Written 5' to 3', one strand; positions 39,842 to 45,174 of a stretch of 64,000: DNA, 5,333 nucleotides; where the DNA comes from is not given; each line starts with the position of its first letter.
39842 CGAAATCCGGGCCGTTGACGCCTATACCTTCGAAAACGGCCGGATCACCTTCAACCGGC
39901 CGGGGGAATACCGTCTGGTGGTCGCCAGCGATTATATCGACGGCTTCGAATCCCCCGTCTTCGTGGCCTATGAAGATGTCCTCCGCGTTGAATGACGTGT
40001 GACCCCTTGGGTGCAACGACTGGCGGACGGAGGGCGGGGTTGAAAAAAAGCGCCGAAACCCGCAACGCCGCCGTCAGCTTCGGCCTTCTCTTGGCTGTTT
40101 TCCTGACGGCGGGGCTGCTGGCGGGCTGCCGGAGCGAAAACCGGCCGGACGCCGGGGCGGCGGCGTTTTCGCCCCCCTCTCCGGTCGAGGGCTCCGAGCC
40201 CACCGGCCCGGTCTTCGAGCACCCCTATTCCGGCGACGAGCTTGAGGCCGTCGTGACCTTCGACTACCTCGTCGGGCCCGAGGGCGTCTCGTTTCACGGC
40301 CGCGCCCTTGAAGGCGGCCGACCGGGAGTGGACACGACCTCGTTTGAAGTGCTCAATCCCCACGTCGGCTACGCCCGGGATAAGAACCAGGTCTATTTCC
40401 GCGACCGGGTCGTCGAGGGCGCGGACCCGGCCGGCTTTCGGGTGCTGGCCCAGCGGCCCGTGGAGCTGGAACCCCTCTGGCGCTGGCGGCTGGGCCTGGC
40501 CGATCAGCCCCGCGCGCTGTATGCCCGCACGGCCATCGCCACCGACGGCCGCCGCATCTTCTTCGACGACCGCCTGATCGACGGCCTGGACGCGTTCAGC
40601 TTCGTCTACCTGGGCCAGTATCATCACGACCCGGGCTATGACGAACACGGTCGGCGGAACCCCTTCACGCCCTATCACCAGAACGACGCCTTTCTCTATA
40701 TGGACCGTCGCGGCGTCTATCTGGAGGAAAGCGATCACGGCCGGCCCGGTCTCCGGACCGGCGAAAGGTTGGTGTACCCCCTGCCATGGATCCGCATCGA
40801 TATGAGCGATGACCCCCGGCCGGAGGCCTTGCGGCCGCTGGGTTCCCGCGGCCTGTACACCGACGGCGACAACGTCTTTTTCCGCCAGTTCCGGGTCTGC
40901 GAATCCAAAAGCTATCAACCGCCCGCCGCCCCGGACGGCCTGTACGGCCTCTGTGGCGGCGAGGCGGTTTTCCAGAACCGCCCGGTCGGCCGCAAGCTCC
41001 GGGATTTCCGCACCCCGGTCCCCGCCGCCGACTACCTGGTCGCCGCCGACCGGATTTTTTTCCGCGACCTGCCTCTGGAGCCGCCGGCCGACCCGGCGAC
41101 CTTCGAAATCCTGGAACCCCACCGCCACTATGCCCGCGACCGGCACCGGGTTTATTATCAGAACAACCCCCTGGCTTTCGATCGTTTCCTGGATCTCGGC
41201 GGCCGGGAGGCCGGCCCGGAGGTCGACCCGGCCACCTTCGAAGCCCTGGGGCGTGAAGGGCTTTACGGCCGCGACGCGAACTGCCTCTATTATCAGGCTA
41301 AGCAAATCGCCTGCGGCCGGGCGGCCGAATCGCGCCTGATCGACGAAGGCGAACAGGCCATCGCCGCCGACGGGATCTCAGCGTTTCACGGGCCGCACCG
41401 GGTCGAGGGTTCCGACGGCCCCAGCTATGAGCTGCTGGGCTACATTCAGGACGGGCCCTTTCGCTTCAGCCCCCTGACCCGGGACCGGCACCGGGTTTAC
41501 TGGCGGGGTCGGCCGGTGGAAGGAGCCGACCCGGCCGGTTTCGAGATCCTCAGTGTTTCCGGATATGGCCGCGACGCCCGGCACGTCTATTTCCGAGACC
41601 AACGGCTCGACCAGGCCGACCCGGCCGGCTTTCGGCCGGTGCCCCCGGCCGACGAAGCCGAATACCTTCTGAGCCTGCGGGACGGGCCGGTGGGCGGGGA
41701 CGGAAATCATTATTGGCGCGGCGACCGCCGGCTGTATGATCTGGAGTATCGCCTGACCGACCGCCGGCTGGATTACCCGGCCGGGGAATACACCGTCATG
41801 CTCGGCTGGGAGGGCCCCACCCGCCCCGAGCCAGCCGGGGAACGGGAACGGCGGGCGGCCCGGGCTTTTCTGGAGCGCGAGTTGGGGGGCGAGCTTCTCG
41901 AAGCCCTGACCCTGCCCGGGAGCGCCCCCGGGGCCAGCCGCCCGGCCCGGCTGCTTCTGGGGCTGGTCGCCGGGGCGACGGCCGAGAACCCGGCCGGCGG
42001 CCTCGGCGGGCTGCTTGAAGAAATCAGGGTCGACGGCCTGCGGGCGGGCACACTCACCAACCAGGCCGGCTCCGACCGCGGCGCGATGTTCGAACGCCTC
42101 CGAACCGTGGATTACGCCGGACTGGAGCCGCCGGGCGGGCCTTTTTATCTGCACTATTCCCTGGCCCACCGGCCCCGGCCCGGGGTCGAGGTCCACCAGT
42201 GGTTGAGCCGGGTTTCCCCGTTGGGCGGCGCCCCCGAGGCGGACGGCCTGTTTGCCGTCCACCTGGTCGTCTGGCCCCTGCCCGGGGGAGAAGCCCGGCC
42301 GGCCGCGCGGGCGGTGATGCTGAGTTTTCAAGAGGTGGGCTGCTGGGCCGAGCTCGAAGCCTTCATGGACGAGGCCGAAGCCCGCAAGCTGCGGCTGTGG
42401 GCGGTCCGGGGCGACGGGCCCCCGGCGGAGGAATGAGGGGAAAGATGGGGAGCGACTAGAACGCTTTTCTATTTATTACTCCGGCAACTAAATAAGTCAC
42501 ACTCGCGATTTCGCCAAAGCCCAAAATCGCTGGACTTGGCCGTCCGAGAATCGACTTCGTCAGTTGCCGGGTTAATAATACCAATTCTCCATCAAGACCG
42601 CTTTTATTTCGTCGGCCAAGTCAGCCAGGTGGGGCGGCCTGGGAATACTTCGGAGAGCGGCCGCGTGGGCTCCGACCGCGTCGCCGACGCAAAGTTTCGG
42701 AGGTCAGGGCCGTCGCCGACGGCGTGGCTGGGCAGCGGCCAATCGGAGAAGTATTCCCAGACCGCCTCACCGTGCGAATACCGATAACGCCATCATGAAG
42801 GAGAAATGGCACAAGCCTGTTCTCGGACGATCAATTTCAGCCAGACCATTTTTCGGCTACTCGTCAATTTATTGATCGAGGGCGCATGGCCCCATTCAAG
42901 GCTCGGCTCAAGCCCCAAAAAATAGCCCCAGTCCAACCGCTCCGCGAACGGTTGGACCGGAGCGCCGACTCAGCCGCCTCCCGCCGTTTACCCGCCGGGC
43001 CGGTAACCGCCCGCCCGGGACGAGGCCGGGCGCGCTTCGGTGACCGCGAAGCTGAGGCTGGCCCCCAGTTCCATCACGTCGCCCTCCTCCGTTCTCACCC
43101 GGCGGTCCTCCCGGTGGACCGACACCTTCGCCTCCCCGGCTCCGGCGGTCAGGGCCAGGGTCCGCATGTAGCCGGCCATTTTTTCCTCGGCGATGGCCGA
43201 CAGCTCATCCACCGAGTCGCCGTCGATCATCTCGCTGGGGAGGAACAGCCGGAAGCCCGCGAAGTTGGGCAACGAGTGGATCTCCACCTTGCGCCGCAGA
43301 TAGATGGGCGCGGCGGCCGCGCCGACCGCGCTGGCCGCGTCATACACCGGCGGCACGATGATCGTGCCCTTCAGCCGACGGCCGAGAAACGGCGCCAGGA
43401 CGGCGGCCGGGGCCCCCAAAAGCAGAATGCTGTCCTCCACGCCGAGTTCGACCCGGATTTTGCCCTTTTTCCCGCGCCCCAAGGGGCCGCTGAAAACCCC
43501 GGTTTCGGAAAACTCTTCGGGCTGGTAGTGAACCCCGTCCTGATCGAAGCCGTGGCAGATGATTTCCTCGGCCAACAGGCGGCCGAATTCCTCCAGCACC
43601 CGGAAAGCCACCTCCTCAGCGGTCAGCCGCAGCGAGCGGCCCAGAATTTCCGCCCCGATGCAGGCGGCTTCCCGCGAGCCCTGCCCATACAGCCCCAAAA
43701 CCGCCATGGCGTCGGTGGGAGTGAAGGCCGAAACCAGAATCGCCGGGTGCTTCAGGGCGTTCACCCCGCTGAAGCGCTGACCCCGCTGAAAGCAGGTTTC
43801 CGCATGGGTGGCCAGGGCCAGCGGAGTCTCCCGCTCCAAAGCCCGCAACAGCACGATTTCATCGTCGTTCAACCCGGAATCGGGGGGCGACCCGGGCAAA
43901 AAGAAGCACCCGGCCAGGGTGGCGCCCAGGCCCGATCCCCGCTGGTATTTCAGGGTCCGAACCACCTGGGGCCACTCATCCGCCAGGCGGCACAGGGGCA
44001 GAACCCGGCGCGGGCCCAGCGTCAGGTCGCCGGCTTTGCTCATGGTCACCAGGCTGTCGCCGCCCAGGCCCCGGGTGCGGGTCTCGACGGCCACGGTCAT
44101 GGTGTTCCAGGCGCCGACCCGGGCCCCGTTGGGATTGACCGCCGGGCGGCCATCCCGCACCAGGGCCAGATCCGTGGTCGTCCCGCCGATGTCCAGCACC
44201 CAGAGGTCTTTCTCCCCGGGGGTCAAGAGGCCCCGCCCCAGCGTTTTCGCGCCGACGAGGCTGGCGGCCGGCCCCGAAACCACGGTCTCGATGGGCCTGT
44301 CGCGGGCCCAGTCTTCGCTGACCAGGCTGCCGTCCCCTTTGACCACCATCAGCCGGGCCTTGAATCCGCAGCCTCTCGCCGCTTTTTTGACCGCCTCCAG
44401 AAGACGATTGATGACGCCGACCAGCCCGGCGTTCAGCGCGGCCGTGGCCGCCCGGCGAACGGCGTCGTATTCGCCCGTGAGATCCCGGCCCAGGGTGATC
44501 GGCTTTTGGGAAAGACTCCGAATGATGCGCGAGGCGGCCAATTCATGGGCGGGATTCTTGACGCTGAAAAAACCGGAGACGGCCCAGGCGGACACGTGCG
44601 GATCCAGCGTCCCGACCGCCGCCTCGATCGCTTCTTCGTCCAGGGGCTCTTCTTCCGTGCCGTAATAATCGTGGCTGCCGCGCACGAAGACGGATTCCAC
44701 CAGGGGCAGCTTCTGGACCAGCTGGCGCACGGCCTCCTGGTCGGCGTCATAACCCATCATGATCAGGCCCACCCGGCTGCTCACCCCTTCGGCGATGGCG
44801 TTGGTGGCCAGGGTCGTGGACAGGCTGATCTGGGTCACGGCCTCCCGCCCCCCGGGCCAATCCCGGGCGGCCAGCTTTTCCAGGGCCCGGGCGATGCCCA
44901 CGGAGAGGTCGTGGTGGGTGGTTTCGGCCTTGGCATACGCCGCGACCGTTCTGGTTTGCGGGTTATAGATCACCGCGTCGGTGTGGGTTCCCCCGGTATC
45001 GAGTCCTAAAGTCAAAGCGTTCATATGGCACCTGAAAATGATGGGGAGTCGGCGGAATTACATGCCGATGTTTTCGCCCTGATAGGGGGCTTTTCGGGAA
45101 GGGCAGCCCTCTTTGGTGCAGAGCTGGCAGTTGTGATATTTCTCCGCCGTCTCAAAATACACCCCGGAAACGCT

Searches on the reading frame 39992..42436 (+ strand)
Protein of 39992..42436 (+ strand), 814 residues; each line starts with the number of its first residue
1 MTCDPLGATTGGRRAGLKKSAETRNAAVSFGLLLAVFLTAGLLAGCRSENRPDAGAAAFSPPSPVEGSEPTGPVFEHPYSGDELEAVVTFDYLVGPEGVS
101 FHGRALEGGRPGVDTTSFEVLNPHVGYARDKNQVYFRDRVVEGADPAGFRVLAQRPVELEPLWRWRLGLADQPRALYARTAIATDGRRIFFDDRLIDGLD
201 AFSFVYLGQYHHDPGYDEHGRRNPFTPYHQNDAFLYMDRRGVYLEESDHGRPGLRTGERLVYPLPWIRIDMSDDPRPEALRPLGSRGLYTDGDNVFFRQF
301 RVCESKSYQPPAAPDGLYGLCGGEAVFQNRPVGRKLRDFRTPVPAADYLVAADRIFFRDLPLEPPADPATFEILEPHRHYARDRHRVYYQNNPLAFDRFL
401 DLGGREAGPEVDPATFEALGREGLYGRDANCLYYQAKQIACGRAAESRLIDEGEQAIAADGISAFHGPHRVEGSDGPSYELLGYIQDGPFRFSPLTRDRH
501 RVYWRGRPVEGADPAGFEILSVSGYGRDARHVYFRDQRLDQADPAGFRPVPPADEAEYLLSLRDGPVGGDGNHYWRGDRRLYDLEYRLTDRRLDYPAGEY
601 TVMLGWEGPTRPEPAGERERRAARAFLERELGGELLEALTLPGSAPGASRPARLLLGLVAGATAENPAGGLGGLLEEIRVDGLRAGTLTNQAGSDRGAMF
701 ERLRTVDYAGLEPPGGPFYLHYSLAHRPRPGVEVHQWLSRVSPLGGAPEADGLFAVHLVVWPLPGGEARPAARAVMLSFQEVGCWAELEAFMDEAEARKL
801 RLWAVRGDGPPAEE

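Call 5: search_protein_families(library=pfam, proteins=[window:39992-42436:+])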
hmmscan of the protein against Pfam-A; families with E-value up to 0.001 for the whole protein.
window:39992-42436:+ (814 aa): 1 family
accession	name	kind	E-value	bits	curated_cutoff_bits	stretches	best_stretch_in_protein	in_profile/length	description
PF13644.11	DKNYY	-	2.8e-27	96.5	25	2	497-549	3-57/141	DKNYY family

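Call 6: search_protein_families(library=ncbifam, proteins=[window:39992-42436:+])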
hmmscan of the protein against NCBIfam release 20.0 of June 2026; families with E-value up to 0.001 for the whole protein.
window:39992-42436:+ (814 aa): 0 families

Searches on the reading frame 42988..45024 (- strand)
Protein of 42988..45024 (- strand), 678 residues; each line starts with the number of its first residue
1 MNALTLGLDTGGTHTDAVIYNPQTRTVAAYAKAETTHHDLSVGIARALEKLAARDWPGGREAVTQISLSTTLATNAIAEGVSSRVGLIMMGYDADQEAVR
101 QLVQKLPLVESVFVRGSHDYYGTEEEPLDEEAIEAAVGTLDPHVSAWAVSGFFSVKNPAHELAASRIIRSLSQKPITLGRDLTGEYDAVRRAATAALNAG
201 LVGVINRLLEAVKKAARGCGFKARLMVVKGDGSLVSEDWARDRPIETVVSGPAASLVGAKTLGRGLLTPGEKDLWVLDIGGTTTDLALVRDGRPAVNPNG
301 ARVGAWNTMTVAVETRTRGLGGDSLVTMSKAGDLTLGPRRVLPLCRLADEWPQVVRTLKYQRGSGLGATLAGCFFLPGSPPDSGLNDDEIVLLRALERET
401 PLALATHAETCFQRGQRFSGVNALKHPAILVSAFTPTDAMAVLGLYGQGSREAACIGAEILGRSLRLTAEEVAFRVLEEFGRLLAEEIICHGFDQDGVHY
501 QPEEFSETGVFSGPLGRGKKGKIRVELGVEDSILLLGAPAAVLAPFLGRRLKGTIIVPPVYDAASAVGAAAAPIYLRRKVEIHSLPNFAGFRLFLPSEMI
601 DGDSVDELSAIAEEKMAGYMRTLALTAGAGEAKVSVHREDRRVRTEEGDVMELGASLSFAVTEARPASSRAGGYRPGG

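Call 50: search_protein_families(library=pfam, proteins=[window:42988-45024:-], max_evalue=0.00001)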
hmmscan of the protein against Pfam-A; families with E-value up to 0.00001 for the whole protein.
window:42988-45024:- (678 aa): 3 families
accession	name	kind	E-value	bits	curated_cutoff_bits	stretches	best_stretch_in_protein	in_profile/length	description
PF05378.19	Hydant_A_N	-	2.4e-34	119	25.2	1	6-170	2-174/176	Hydantoinase/oxoprolinase N-terminal region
PF01968.24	Hydantoinase_A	-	3.1e-26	92.8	22.9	1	191-339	1-145/291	Hydantoinase/oxoprolinase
PF13941.12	MutL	-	3.6e-07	29.8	27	0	246-297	219-269/450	MutL protein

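Call 68: search_protein_families(library=ncbifam, proteins=[window:42988-45024:-], max_evalue=0.00001)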
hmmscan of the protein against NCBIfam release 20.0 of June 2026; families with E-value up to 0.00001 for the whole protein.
window:42988-45024:- (678 aa): 3 families
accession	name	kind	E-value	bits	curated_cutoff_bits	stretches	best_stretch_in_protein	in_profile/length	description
NF050156.1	CapLactmsAlpCapA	equivalog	1.8e-30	105.9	1000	1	6-339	3-350/689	caprolactamase subunit alpha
NF042975.2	AcphenoCarb_ApcC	equivalog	1.1e-17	63.5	1500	1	6-340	11-368/733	acetophenone carboxylase subunit gamma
NF042960.1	AcphenoCarb_ApcA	equivalog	1.2e-15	56.9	1250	1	4-339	2-333/658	acetophenone carboxylase subunit alpha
